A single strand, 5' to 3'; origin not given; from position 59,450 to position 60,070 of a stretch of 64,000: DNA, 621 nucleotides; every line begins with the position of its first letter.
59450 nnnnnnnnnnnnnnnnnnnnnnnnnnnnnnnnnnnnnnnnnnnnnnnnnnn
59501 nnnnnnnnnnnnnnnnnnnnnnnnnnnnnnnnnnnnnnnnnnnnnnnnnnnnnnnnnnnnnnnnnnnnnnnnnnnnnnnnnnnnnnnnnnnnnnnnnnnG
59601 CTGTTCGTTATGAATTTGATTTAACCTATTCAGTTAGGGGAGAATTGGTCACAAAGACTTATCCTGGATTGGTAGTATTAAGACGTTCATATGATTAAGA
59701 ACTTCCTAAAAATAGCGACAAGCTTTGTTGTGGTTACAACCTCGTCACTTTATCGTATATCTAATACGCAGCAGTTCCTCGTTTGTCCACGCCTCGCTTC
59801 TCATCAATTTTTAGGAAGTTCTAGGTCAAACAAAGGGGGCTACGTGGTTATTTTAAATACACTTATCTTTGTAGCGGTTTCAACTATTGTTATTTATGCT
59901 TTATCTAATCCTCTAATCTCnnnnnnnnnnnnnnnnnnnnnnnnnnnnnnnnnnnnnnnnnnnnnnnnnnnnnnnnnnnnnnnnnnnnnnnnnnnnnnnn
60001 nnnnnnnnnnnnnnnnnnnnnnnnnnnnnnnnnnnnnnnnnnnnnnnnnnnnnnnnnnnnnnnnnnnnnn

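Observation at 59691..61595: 634-aa pilin-like protein lacking Glu5, with Gly-rich beta-helix repeats, at the end of the pilB-pilC-pilin operon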

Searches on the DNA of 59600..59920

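Call 81: search_rna_families(source=window, start=59600, end=59920, threshold=evalue, max_evalue=1)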
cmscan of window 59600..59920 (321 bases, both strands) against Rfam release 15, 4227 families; matches with E-value up to 1: 1.
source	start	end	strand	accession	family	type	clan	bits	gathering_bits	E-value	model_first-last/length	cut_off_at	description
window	59898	59918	-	RF02475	GlsR6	Gene; snRNA; snoRNA; CD-box;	-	14.6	75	0.47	39-59/59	no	Small nucleolar RNA GlsR6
